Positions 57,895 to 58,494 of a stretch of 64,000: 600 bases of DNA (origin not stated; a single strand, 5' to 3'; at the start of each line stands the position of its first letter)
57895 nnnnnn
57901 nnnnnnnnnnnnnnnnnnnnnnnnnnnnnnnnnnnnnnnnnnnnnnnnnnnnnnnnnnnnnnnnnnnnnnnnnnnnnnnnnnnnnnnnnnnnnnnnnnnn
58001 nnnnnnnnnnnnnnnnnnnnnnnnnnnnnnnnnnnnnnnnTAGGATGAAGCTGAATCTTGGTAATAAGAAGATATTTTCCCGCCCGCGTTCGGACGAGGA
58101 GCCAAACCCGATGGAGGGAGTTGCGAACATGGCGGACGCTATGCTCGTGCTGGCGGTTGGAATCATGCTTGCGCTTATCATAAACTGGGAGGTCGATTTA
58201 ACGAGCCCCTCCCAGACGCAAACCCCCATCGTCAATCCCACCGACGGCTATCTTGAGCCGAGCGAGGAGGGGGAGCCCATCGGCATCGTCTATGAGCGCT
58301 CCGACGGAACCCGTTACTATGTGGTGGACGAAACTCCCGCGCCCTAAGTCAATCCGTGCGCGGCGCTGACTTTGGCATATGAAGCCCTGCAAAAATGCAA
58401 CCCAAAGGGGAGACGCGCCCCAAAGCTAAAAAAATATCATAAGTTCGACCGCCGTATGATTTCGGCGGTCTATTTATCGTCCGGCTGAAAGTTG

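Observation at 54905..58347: ExbB/ExbD-type ion-driven motor co-operonic with a wall-spanning surface protein, outside any outer-membrane context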

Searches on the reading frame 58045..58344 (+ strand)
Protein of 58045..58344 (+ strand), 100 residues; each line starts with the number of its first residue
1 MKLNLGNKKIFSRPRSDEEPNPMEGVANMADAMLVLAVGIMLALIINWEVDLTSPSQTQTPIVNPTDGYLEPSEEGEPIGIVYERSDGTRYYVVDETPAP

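Call 3: search_protein_families(library=pfam, proteins=[window:58045-58344:+], max_evalue=0.1)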
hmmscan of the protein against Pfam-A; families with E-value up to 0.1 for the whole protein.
window:58045-58344:+ (100 aa): 1 family
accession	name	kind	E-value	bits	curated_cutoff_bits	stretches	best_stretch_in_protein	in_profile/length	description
PF09919.14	DUF2149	-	1.9e-09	38.1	27.1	1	23-66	1-45/92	Uncharacterized conserved protein (DUF2149)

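Call 4: search_protein_families(library=ncbifam, proteins=[window:58045-58344:+], max_evalue=0.1)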
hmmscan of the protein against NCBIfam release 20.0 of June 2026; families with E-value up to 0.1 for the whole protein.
window:58045-58344:+ (100 aa): 1 family
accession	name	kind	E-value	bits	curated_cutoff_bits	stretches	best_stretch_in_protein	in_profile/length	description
NF010501.0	PRK13920.1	subfamily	0.0002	21.1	225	1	9-99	64-153/213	putative anti-sigmaE protein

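Call 9: find_homologous_proteins(query=window:58045-58344:+, max_evalue=0.001)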
Query window:58045-58344:+ (100 aa): 370 proteins with E <= 0.001 among 380 candidates; the best 120 are listed.
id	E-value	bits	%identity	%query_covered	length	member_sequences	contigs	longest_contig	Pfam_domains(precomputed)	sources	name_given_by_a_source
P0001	2.0e-59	216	100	100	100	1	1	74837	PF09919.15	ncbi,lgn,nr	ncbi:MAG: DUF2149 domain-containing protein [Clostridia bacterium]|nr:DUF2149 domain-containing prot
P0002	5.6e-48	179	82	100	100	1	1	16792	PF09919.15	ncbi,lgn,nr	ncbi:MAG: DUF2149 domain-containing protein [Clostridia bacterium]|nr:DUF2149 domain-containing prot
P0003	1.2e-37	146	72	100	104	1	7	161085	PF09919.15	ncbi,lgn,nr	ncbi:MAG: DUF2149 domain-containing protein [Eubacteriales bacterium]|nr:DUF2149 domain-containing p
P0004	2.1e-35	139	70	100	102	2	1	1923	PF09919.15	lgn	-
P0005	6.2e-26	108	68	78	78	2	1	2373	PF09919.15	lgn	-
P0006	8.6e-17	79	57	74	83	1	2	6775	PF09919.15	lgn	-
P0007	1.1e-13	69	48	81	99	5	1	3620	-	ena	-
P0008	1.1e-13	69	47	83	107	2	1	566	PF09919.15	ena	-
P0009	2.8e-13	68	65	54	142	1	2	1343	PF09919.15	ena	-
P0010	2.8e-13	68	44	88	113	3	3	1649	PF09919.15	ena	-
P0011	5.3e-13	67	44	98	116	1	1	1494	PF09919.15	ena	-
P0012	6.1e-13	67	48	83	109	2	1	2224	PF09919.15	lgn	-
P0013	6.5e-13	67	48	83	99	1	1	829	-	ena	-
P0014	8.8e-13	66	53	82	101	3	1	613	-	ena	-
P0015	9.2e-13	66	47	86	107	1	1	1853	PF09919.15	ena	-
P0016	2.0e-12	65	45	87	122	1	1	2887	PF09919.15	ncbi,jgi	jgi:hypothetical protein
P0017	2.0e-12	65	46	92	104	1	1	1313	PF09919.15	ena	-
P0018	2.2e-12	65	41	88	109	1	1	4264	PF09919.15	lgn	-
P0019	2.2e-12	65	46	83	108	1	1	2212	PF09919.15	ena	-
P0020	2.5e-12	65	46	92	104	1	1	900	PF09919.15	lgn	-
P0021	3.9e-12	64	47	84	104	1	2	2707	PF09919.15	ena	-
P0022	5.7e-12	64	46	82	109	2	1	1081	PF09919.15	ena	-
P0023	5.8e-12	64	47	88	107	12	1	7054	PF09919.15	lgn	-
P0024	6.6e-12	63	44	78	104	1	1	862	PF09919.15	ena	-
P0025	7.0e-12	63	45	84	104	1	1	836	PF09919.15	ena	-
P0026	7.1e-12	63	46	84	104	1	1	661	PF09919.15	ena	-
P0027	8.8e-12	63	40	85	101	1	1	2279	PF09919.15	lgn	-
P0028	9.3e-12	63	47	83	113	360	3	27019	PF09919.15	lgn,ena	-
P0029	1.0e-11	63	47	82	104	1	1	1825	PF09919.15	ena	-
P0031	1.1e-11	63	41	92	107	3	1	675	PF09919.15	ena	-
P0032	1.1e-11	63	43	86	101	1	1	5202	PF09919.15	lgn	-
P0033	1.2e-11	63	44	83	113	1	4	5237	PF09919.15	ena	-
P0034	1.2e-11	63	40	93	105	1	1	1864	PF09919.15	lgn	-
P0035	1.2e-11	63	57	59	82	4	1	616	PF09919.15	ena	-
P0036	1.2e-11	63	47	83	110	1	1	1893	PF09919.15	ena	-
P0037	1.4e-11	62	40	85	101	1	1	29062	PF09919.15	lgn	-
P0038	1.4e-11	62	41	92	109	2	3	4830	PF09919.15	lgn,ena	-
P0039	1.5e-11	62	47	82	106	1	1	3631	PF09919.15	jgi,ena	-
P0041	1.8e-11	62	76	40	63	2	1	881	PF09919.15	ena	-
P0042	1.9e-11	62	46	83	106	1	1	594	PF09919.15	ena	-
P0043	2.0e-11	62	69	45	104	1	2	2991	PF09919.15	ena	-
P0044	2.2e-11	62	43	94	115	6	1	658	PF09919.15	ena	-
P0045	2.3e-11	62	45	81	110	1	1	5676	PF09919.15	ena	-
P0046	2.4e-11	62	46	88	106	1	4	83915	PF09919.15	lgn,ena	-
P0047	2.4e-11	62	45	82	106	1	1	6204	PF09919.15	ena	-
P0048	2.6e-11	61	51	82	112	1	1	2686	PF09919.15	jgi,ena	-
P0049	3.0e-11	61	57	59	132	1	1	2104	PF09919.15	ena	-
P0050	3.5e-11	61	63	53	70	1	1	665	PF09919.15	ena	-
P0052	4.7e-11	61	41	100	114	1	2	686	PF09919.15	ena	-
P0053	4.9e-11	61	40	87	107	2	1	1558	PF09919.15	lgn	-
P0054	4.9e-11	61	44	86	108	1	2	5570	PF09919.15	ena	-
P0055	5.1e-11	61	42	85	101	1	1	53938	PF09919.15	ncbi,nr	ncbi:MAG: DUF2149 domain-containing protein [Clostridiales bacterium]|nr:DUF2149 domain-containing p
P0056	5.4e-11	61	47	83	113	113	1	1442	PF09919.15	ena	-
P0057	5.6e-11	60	43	78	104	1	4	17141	PF09919.15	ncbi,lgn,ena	-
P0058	5.7e-11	60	46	81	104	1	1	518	PF09919.15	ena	-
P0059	5.8e-11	60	42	85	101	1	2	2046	PF09919.15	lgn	-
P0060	5.9e-11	60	43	91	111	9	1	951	PF09919.15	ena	-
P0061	6.0e-11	60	43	78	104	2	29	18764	PF09919.15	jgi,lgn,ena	jgi:hypothetical protein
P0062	6.1e-11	60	44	81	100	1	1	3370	PF09919.15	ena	-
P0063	6.5e-11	60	44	86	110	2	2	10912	PF09919.15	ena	-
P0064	6.8e-11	60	48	81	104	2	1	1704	PF09919.15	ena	-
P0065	7.0e-11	60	39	99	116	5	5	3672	PF09919.15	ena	-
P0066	7.6e-11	60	43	87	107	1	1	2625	PF09919.15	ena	-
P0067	8.1e-11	60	43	78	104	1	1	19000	PF09919.15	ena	-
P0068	8.1e-11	60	42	94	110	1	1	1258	PF09919.15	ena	-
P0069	8.2e-11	60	43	82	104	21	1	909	PF09919.15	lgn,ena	-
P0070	8.4e-11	60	62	54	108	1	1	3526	PF09919.15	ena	-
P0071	8.7e-11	60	78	40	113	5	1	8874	PF09919.15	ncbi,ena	-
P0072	8.8e-11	60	43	81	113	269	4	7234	PF09919.15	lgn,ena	-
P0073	9.0e-11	60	45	78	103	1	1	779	PF09919.15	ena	-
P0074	9.3e-11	60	44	78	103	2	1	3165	PF09919.15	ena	-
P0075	9.7e-11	60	46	82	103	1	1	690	PF09919.15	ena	-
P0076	9.7e-11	60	45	78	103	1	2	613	PF09919.15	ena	-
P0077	1.1e-10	60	44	76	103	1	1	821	PF09919.15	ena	-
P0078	1.1e-10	60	45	81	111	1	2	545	PF09919.15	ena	-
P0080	1.2e-10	59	44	84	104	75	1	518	PF09919.15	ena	-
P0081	1.2e-10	59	43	76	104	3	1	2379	PF09919.15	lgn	-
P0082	1.2e-10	59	61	56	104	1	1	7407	PF09919.15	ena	-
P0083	1.2e-10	59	45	78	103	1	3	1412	PF09919.15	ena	-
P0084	1.2e-10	59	63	49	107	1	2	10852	PF09919.15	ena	-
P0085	1.3e-10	59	73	40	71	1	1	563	PF09919.15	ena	-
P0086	1.3e-10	59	45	78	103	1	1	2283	PF09919.15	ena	-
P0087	1.3e-10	59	44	86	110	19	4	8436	PF09919.15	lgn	-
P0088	1.5e-10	59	65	48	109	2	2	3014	PF09919.15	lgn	-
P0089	1.5e-10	59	49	79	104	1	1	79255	PF09919.15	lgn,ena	-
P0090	1.6e-10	59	41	91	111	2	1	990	PF09919.15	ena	-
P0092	1.8e-10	59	46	90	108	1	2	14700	PF09919.15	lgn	-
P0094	1.9e-10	59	40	87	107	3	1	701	PF09919.15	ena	-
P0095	2.0e-10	59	42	91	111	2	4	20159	PF09919.15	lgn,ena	-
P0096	2.0e-10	59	42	91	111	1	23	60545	PF09919.15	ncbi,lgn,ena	-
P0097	2.1e-10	59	41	91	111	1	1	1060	PF09919.15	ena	-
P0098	2.1e-10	59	41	91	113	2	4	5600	PF09919.15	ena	-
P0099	2.2e-10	59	41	91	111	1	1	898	PF09919.15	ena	-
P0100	2.2e-10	59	42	91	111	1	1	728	PF09919.15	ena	-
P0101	2.3e-10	58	42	83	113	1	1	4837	PF09919.15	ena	-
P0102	2.3e-10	58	41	91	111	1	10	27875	PF09919.15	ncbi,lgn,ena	-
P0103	2.3e-10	58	41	91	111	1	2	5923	PF09919.15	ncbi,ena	-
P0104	2.4e-10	58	62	51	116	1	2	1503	PF09919.15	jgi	jgi:hypothetical protein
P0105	2.7e-10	58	42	86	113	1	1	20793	PF09919.15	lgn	-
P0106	2.7e-10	58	40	84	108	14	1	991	PF09919.15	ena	-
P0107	2.8e-10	58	42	91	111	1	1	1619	PF09919.15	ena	-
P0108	2.8e-10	58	41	91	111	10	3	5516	PF09919.15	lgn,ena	-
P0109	2.9e-10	58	42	91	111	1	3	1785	PF09919.15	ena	-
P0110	2.9e-10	58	46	89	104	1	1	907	PF09919.15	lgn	-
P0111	2.9e-10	58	51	72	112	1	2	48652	PF09919.15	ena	-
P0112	2.9e-10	58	45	82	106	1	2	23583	PF09919.15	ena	-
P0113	2.9e-10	58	51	72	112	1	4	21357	PF09919.15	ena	-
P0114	3.0e-10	58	41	83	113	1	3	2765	PF09919.15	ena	-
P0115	3.2e-10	58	46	91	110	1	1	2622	PF09919.15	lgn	-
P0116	3.3e-10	58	42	91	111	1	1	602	PF09919.15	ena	-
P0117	3.6e-10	58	39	89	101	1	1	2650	PF09919.15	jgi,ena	-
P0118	3.8e-10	58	47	81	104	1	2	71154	PF09919.15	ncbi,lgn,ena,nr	ncbi:MAG: DUF2149 domain-containing protein [Firmicutes bacterium]|nr:DUF2149 domain-containing prot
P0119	3.8e-10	58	40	85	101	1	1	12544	PF09919.15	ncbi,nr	ncbi:MAG: hypothetical protein Q4C25_04080 [Bacillota bacterium]|nr:hypothetical protein [Bacillota 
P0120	3.8e-10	58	41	94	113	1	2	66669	PF09919.15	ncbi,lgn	-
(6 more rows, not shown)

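Call 12: find_encoding_contigs(protein=P0002, flank=8000, max_places=3)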
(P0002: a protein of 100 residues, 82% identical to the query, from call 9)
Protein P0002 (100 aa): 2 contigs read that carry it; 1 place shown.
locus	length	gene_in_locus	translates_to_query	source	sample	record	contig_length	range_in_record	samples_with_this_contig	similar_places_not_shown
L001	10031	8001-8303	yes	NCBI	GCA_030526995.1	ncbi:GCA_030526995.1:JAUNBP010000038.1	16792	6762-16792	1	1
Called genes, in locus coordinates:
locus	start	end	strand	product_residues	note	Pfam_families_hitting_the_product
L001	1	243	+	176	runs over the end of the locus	PF04205:FMN_bind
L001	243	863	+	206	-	PF02508:Rnf-Nqr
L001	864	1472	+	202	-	PF02508:Rnf-Nqr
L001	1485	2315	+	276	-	PF04060:FeS, PF12838:Fer4_7 (weak), PF14697:Fer4_21, PF00037:Fer4 (weak), PF13237:Fer4_10, PF12838:Fer4_7, PF13187:Fer4_9, PF00037:Fer4, +6 more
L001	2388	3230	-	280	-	PF08843:AbiEii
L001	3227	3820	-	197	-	PF13338:AbiEi_4, PF17194:AbiEi_3_N (weak)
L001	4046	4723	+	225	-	-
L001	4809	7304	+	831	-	PF22359:Big-like (faint), PF09479:Flg_new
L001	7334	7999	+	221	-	PF01618:MotA_ExbB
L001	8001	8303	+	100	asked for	PF09919:DUF2149 (weak)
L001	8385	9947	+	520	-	-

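Call 13: find_encoding_contigs(protein=P0003, flank=8000, max_places=3)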
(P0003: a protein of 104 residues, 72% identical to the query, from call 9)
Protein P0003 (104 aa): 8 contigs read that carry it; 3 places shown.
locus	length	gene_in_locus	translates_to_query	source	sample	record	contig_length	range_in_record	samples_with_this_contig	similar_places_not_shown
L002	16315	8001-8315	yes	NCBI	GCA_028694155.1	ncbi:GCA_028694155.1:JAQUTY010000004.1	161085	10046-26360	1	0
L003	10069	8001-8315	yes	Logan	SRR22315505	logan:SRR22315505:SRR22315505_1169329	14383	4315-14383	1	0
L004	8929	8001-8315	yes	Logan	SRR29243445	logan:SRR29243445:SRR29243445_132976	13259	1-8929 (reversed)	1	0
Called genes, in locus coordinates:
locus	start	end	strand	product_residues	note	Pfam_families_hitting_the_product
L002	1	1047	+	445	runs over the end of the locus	PF00488:MutS_V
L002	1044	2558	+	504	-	PF00005:ABC_tran, PF00006:ATP-synt_ab (faint), PF03266:NTPase_1 (faint), PF05729:NACHT (faint), PF13191:AAA_16 (faint), PF13304:AAA_21 (faint), PF13401:AAA_22 (faint), PF00005:ABC_tran, +1 more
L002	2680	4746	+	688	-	PF08486:SpoIID, PF08239:SH3_3, PF00404:Dockerin_1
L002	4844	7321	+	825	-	PF09479:Flg_new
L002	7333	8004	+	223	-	PF01618:MotA_ExbB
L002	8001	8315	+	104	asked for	PF09919:DUF2149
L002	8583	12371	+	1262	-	PF04563:RNA_pol_Rpb2_1, PF04561:RNA_pol_Rpb2_2, PF04565:RNA_pol_Rpb2_3, PF10385:RNA_pol_Rpb2_45, PF00562:RNA_pol_Rpb2_6, PF04560:RNA_pol_Rpb2_7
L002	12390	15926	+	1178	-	PF04997:RNA_pol_Rpb1_1, PF00623:RNA_pol_Rpb1_2, PF04983:RNA_pol_Rpb1_3, PF05000:RNA_pol_Rpb1_4, PF04998:RNA_pol_Rpb1_5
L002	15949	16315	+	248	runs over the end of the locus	-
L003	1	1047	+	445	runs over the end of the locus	PF00488:MutS_V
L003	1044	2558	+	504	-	PF00005:ABC_tran, PF00006:ATP-synt_ab (faint), PF03266:NTPase_1 (faint), PF05729:NACHT (faint), PF13191:AAA_16 (faint), PF13304:AAA_21 (faint), PF13401:AAA_22 (faint), PF00005:ABC_tran, +1 more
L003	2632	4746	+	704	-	PF08486:SpoIID, PF08239:SH3_3, PF00404:Dockerin_1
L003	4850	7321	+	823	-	PF09479:Flg_new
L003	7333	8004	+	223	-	PF01618:MotA_ExbB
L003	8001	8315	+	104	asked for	PF09919:DUF2149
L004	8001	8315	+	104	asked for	PF09919:DUF2149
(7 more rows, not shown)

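Call 15: find_encoding_contigs(protein=P0055, flank=8000, max_places=2)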
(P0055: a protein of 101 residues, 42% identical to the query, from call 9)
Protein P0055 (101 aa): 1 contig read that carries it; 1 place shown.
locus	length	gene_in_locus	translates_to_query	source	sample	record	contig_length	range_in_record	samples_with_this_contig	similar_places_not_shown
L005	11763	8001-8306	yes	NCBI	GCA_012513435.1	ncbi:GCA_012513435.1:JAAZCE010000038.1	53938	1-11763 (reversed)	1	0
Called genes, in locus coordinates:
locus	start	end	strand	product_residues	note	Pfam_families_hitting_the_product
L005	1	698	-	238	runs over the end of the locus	PF13938:DUF4213, PF04016:DUF364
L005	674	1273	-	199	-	PF03266:NTPase_1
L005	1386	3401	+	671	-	PF00174:Oxidored_molyb (faint)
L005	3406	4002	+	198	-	PF00174:Oxidored_molyb (faint)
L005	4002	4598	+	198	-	PF09819:ABC_cobalt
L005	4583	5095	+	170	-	PF00174:Oxidored_molyb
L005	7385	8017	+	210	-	PF01618:MotA_ExbB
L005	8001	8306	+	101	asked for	PF09919:DUF2149 (faint)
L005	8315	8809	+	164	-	PF00174:Oxidored_molyb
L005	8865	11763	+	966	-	PF07581:Glug (faint)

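Call 16: find_encoding_contigs(protein=P0118, flank=8000, max_places=2)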
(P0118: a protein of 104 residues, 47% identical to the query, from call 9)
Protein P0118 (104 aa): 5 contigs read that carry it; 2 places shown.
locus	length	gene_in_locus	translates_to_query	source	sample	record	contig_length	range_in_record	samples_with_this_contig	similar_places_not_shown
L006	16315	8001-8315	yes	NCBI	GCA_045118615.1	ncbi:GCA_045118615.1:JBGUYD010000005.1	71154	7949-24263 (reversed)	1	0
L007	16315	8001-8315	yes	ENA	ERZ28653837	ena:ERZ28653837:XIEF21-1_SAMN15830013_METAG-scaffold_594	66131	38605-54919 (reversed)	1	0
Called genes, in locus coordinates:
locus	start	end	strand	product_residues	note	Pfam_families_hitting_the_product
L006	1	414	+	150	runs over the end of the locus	PF01966:HD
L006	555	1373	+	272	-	PF10609:ParA, PF01656:CbiA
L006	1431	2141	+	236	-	PF04445:SAM_MT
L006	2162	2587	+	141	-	PF00892:EamA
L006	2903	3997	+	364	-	PF01032:FecCD, PF00950:ABC-3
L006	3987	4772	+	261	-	PF02463:SMC_N (weak), PF00005:ABC_tran, PF13304:AAA_21 (weak)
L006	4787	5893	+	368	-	PF01497:Peripla_BP_2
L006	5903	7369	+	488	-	-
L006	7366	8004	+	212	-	PF01618:MotA_ExbB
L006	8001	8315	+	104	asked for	PF09919:DUF2149 (weak)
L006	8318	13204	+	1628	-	PF18998:Flg_new_2, PF00395:SLH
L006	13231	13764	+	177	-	PF03266:NTPase_1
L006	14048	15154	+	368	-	PF04055:Radical_SAM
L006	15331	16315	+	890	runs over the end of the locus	PF01571:GCV_T, PF08669:GCV_T_C (faint), PF00464:SHMT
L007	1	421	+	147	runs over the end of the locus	PF01966:HD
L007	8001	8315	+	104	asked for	PF09919:DUF2149 (weak)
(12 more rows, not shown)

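Call 17: find_encoding_contigs(protein=P0046, flank=8000, max_places=2)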
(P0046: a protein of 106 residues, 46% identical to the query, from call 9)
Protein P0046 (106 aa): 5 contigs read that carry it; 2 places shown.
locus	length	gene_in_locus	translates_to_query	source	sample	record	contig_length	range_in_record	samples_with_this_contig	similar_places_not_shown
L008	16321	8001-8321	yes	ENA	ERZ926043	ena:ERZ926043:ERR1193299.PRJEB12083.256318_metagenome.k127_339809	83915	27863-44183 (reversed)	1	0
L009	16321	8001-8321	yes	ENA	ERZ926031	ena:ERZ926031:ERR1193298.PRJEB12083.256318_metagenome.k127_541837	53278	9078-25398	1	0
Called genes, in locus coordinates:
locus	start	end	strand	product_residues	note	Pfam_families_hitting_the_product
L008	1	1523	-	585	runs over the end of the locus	PF00005:ABC_tran, PF02463:SMC_N (faint), PF13304:AAA_21 (faint)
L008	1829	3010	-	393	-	PF00990:GGDEF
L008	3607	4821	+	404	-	PF03453:MoeA_N, PF00994:MoCF_biosynth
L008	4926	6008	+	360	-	PF01497:Peripla_BP_2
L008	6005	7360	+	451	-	-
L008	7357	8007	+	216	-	PF01618:MotA_ExbB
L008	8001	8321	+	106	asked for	PF09919:DUF2149 (weak)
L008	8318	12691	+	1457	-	PF18998:Flg_new_2 (weak)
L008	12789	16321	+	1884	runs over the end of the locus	PF00395:SLH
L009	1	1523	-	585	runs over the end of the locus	PF00005:ABC_tran, PF02463:SMC_N (faint), PF13304:AAA_21 (faint)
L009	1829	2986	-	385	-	PF00990:GGDEF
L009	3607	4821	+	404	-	PF03453:MoeA_N, PF00994:MoCF_biosynth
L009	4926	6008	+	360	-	PF01497:Peripla_BP_2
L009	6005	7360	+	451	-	-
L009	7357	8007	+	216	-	PF01618:MotA_ExbB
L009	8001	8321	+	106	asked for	PF09919:DUF2149 (weak)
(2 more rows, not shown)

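Call 19: find_encoding_contigs(protein=P0089, flank=8000, max_places=2)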
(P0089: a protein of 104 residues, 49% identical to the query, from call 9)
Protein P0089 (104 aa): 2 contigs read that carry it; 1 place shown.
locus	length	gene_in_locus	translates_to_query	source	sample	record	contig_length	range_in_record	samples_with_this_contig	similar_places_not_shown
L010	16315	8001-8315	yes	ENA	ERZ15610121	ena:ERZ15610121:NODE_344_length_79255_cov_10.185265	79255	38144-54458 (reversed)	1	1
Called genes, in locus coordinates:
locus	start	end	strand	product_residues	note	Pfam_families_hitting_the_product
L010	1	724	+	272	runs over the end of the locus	PF02374:ArsA_ATPase (faint), PF10609:ParA, PF01656:CbiA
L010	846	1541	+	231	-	PF04445:SAM_MT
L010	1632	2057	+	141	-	PF00892:EamA (weak)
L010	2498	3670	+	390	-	PF01032:FecCD, PF00950:ABC-3 (weak)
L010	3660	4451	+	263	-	PF02463:SMC_N (weak), PF00005:ABC_tran, PF13304:AAA_21 (weak)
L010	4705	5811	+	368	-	PF01497:Peripla_BP_2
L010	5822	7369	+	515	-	-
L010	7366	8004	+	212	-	PF01618:MotA_ExbB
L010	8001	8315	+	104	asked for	PF09919:DUF2149 (weak)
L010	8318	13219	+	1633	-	PF18998:Flg_new_2 (weak), PF00395:SLH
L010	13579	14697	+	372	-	PF04055:Radical_SAM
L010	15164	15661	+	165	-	-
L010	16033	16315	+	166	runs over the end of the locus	PF04191:PEMT, PF04140:ICMT (weak)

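Call 20: find_encoding_contigs(protein=P0096, flank=8000, max_places=2)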
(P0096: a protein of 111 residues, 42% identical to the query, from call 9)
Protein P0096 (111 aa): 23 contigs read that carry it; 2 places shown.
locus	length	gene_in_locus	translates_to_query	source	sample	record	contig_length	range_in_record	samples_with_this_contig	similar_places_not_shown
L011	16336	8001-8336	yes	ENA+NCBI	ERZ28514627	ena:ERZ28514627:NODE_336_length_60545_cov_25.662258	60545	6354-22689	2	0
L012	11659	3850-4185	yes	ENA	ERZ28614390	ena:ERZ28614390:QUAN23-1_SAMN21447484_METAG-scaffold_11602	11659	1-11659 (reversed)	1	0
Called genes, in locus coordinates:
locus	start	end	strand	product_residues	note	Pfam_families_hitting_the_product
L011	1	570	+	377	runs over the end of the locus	PF00155:Aminotran_1_2, PF00266:Aminotran_5, PF00464:SHMT (weak), PF01212:Beta_elim_lyase (faint), PF01053:Cys_Met_Meta_PP, PF01041:DegT_DnrJ_EryC1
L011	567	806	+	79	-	PF11823:Se_S_carrier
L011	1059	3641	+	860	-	PF00111:Fer2 (weak), PF13085:Fer2_3 (weak), PF01799:Fer2_2, PF01315:Ald_Xan_dh_C, PF02738:MoCoBD_1, PF20256:MoCoBD_2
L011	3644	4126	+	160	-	PF14697:Fer4_21, PF12838:Fer4_7, PF13187:Fer4_9, PF00037:Fer4, PF12837:Fer4_6 (weak), PF14697:Fer4_21 (weak), PF12838:Fer4_7, PF13187:Fer4_9, +9 more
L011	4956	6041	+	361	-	PF01497:Peripla_BP_2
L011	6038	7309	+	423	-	-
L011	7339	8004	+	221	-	PF01618:MotA_ExbB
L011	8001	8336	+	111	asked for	PF09919:DUF2149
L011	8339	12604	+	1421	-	PF18998:Flg_new_2 (weak), PF00395:SLH (faint)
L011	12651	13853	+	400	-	PF00395:SLH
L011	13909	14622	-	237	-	PF04474:DUF554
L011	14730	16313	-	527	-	PF00009:GTP_EFTU, PF01926:MMR_HSR1 (faint), PF22042:EF-G_D2, PF03144:GTP_EFTU_D2, PF16658:RF3_C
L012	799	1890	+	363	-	PF01497:Peripla_BP_2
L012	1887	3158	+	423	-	-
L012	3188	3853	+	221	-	PF01618:MotA_ExbB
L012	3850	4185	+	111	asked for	PF09919:DUF2149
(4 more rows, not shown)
